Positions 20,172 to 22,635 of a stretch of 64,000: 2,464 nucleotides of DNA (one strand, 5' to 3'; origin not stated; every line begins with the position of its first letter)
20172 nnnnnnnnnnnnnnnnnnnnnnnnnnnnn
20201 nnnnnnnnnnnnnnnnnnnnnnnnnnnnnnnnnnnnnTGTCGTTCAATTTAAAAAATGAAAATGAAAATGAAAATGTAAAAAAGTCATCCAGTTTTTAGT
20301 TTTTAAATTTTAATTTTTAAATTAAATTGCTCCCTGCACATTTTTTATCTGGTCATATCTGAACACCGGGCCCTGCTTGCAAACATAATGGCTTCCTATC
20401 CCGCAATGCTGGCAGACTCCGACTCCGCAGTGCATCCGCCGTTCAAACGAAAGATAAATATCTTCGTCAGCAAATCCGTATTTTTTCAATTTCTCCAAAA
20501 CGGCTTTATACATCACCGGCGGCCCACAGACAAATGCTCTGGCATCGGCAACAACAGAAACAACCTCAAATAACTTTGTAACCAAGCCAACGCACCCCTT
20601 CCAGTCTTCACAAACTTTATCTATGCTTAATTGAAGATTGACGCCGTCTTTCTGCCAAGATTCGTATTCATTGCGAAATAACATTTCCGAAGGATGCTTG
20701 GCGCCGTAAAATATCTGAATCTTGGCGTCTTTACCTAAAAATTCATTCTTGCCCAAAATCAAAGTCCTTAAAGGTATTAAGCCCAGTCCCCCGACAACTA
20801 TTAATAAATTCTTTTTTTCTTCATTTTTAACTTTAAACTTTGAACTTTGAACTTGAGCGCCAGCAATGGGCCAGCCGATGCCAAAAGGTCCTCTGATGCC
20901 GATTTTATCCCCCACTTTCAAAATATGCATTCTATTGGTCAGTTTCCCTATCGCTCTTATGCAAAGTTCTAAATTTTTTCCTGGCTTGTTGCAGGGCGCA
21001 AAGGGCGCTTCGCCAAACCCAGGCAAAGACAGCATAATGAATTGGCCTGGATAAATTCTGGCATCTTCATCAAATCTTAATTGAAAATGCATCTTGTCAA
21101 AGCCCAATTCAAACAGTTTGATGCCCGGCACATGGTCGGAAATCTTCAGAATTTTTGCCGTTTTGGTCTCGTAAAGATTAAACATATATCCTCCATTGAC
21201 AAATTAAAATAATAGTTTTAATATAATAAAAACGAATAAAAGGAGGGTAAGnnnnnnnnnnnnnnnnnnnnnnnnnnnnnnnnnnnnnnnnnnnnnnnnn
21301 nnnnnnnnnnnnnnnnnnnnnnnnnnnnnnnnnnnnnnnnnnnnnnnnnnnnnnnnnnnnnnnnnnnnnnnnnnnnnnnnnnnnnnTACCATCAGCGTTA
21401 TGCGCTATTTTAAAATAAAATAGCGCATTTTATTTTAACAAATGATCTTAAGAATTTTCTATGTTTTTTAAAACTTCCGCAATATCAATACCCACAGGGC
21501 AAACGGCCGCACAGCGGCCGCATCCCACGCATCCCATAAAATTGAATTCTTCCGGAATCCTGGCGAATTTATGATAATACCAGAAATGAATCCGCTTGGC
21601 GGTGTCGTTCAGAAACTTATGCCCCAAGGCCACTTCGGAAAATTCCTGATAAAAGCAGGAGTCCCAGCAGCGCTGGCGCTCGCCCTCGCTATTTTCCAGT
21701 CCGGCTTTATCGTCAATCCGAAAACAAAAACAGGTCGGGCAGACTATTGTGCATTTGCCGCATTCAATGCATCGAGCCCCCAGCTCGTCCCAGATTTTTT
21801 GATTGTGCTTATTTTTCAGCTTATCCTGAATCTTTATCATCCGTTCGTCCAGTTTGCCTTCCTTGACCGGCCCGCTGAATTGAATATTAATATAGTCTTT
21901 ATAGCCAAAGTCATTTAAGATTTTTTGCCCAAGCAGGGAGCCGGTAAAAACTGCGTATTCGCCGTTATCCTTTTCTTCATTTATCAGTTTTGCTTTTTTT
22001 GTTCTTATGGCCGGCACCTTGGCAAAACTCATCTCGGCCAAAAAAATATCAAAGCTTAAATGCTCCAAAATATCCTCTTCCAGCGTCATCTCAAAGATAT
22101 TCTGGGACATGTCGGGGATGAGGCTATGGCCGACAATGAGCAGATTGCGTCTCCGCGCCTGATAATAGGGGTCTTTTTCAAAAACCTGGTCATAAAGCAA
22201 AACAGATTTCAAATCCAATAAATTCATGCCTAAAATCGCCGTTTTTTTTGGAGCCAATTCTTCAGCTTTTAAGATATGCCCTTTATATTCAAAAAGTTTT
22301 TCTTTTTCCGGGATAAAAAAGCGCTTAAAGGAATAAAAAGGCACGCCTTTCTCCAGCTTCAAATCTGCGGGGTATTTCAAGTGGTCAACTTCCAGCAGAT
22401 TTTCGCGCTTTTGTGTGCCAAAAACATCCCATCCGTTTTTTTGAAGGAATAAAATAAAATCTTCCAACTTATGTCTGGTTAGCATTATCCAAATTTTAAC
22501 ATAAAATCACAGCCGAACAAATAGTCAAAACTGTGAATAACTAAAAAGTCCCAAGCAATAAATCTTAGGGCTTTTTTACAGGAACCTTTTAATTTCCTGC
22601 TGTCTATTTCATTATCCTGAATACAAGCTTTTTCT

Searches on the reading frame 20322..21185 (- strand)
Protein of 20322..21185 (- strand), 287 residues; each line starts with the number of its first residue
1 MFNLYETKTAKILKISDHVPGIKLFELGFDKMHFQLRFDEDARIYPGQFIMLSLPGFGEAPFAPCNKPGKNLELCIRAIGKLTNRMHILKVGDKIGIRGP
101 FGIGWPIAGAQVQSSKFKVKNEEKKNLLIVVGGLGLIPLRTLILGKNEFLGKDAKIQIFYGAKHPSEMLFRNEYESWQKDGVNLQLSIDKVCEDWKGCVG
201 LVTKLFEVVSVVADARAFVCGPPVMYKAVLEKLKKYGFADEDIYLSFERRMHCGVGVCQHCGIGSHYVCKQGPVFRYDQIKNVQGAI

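Call 5: search_protein_families(library=pfam, proteins=[window:20322-21185:-], max_evalue=0.01)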
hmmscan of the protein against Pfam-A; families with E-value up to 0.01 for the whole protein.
window:20322-21185:- (287 aa): 3 families
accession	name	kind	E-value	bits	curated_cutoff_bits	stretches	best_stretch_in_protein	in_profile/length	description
PF10418.14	DHODB_Fe-S_bind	-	4.1e-09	36.5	23.9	1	248-280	1-40/41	Iron-sulfur cluster binding domain of dihydroorotate dehydrogenase B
PF00175.26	NAD_binding_1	-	1.9e-07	32.1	22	1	130-229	2-107/109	Oxidoreductase NAD-binding domain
PF00970.30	FAD_binding_6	-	0.00033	21.4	21.1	1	32-102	17-95/99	Oxidoreductase FAD-binding domain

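Call 17: find_related_loci(query=window:20322-21185:-, collection=genome_contigs, flank=4000)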
Query window:20322-21185:- (287 aa) in genome_contigs; peptide patterns used: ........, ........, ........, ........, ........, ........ (x = any residue, [..] = any of these).
98 stretches matched a pattern; 3 encode a relative of the query (tblastn E <= 1e-3); 3 distinct loci.
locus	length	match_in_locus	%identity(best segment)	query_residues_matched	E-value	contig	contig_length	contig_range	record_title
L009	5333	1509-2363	73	1-287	4e-148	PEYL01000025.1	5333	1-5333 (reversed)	MAG: Candidatus Portnoybacteria bacterium CG08_land_8_20_14_0_20_40_83 CG08_land_8_20_14_0.20_scaffold_15327_c, whole ge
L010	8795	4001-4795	41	3-284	8e-66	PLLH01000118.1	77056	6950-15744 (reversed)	MAG: Elusimicrobia bacterium isolate fen_1177 73.20120800_E3X.47_contig_1002, whole genome shotgun sequence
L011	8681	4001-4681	42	46-284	6e-61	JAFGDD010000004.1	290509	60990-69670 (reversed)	MAG: Candidatus Woesearchaeota archaeon isolate Zod_Metabat.1155 k87_2261361, whole genome shotgun sequence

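Call 32: find_related_loci(query=A3, collection=metagenome_contigs, flank=4000)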
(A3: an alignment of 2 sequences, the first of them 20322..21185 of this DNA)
Query A3 (287 aa) in metagenome_contigs; peptide patterns used: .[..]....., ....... (x = any residue, [..] = any of these).
169 stretches matched a pattern; 6 encode a relative of the query (tblastn E <= 1e-3); 6 distinct loci.
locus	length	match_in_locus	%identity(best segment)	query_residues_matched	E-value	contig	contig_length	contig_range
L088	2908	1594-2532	72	1-287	9e-166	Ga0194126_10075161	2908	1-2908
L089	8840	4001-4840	78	1-287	6e-156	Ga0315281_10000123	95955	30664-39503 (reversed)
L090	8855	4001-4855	73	1-287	1e-146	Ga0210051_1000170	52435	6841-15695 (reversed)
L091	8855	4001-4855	73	1-287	1e-146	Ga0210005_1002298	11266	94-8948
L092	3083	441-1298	72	1-287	3e-147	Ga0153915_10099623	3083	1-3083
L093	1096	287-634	77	1-116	3e-65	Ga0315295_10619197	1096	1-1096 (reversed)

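Call 84: search_protein_families(library=ncbifam, proteins=[window:20322-21185:-], max_evalue=0.00001)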
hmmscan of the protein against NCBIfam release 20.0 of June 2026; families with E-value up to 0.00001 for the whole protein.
window:20322-21185:- (287 aa): 19 families
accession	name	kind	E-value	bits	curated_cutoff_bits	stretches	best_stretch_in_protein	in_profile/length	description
NF006220.0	PRK08345.1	subfamily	2.6e-59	200.9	395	1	3-287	6-294/294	cytochrome-c3 hydrogenase subunit gamma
TIGR02911.1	sulfite_red_B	equivalog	2e-53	181.1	288.6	1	31-282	18-258/261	anaerobic sulfite reductase subunit AsrB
NF040830.1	sulfhyd_ShyC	equivalog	5.2e-52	176.8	600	1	3-285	2-286/288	NAD(P)-dependent hydrogenase/sulfhydrogenase 2 subunit gamma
NF040835.1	sulfhyd_HydG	equivalog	1.1e-45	156.2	650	1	3-285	13-289/292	NADPH-dependent hydrogenase/sulfhydrogenase 1 subunit gamma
NF000796.0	PRK00054.1-1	equivalog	3e-43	147.9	224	1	36-282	21-237/254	dihydroorotate dehydrogenase electron transfer subunit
NF000798.0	PRK00054.1-3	equivalog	8.9e-25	87.7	219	1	33-280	20-242/244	dihydroorotate dehydrogenase electron transfer subunit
NF000799.0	PRK00054.1-4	equivalog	6.1e-17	61.5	314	1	67-279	62-255/258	dihydroorotate dehydrogenase electron transfer subunit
TIGR01941.1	nqrF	equivalog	9.7e-17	61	295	1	79-245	239-400/405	NADH:ubiquinone reductase (Na(+)-transporting) subunit F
NF045803.1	MethMoxFADbindMmoC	equivalog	9.1e-14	51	500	1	39-245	135-337/343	aromatic/alkene monooxygenase hydroxylase FAD-binding subunit MmoC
NF004862.0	PRK06222.1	subfamily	5.5e-13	49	220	1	44-279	28-247/281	sulfide/dihydroorotate dehydrogenase-like FAD/NAD-binding protein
NF000797.0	PRK00054.1-2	equivalog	7.4e-13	48.4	270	1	65-279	68-264/267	dihydroorotate dehydrogenase electron transfer subunit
NF009414.0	PRK12778.1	equivalog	3.2e-11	42.2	1103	1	45-280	29-248/752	bifunctional dihydroorotate dehydrogenase B NAD binding subunit/NADPH-dependent glutamate synthase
NF005963.0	PRK08051.1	equivalog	7.6e-11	41.7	230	1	36-244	23-226/233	NAD(P)H-flavin reductase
NF040810.1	BenC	equivalog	1.5e-10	40.8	430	1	32-244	120-326/333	benzoate 1,2-dioxygenase electron transfer component BenC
NF004470.0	PRK05802.1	equivalog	5.8e-10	38.7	313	1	59-263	114-303/330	sulfide/dihydroorotate dehydrogenase-like FAD/NAD-binding protein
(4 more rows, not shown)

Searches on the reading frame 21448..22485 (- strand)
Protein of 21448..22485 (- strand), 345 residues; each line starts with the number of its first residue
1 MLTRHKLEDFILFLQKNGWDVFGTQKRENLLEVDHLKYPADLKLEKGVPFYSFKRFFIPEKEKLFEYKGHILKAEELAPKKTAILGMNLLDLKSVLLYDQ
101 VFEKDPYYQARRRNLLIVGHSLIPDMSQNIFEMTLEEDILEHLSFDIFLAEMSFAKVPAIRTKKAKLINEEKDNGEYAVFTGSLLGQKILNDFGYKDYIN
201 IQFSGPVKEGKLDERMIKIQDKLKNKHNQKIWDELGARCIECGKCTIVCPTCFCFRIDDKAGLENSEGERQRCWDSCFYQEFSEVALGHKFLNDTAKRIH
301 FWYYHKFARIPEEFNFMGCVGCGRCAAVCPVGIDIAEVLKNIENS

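Call 5: search_protein_families(library=pfam, proteins=[window:21448-22485:-], max_evalue=0.01)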
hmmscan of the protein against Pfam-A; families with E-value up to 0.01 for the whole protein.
window:21448-22485:- (345 aa): 15 families
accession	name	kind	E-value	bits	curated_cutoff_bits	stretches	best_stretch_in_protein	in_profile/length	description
PF17179.9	Fer4_22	-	9.9e-33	113.3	27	1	238-333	1-95/95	4Fe-4S dicluster domain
PF13534.11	Fer4_17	-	8.6e-09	36.3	22.2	2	272-334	7-61/61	4Fe-4S dicluster domain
PF13187.11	Fer4_9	-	2.2e-08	34.4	27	2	272-332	7-50/52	4Fe-4S dicluster domain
PF13746.11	Fer4_18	-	3.4e-08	34.1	27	2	317-339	59-81/114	4Fe-4S dicluster domain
PF12838.12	Fer4_7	-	6.8e-08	33.3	27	1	238-333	1-52/52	4Fe-4S dicluster domain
PF12797.12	Fer4_2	-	8.3e-08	32.2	24.5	2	314-331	5-22/22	4Fe-4S binding domain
PF13237.11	Fer4_10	-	1.1e-07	32.1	25.5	1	317-333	7-26/53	4Fe-4S dicluster domain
PF00037.32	Fer4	-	1.3e-07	31.6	21.1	1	315-332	4-21/24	4Fe-4S binding domain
PF13183.11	Fer4_8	-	4.4e-07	30.8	27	2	238-333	4-68/68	4Fe-4S dicluster domain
PF14697.11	Fer4_21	-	1.9e-05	25.1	35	1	319-331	41-53/59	4Fe-4S dicluster domain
PF25160.1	LdpA_Fe-S-bd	-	1.9e-05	24.8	27.6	1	318-333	27-42/49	LdpA Fe-S cluster-binding domain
PF13484.11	Fer4_16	-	2.3e-05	25.5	30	0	272-331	7-65/66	4Fe-4S double cluster binding domain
PF12837.12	Fer4_6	-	0.00053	20.3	25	0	319-332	9-22/24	4Fe-4S binding domain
PF12800.12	Fer4_4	-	0.00069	20.2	24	0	318-332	3-17/17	4Fe-4S binding domain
PF12798.12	Fer4_3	-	0.0024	19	27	0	319-333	1-15/15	4Fe-4S binding domain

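Call 84: search_protein_families(library=ncbifam, proteins=[window:21448-22485:-], max_evalue=0.00001)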
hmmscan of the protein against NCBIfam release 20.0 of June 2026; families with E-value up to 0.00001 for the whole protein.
window:21448-22485:- (345 aa): 6 families
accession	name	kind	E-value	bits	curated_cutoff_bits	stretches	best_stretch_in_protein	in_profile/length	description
NF040829.1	sulfhyd_ShyB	equivalog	1.2e-37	129.7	690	1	3-343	7-330/334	NAD(P)-dependent hydrogenase/sulfhydrogenase 2 subunit beta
TIGR02910.1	sulfite_red_A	equivalog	4.5e-32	111.6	323.15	1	207-343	192-327/334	anaerobic sulfite reductase subunit AsrA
NF040833.1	sulfhyd_HydB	equivalog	1e-31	110.2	750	1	52-342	56-335/367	NADPH-dependent hydrogenase/sulfhydrogenase 1 subunit beta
TIGR00273.1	TIGR00273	equivalog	4.2e-06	25.9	444.8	0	319-342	345-368/432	LutB/LldF family L-lactate oxidation iron-sulfur protein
TIGR01945.1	rnfC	subfamily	4.3e-06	25.5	245.95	0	312-341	397-426/435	RnfABCDGE type electron transport complex subunit C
NF009053.0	PRK12387.1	subfamily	5.6e-06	26.2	204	0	222-252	58-88/180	formate hydrogenlyase complex iron-sulfur subunit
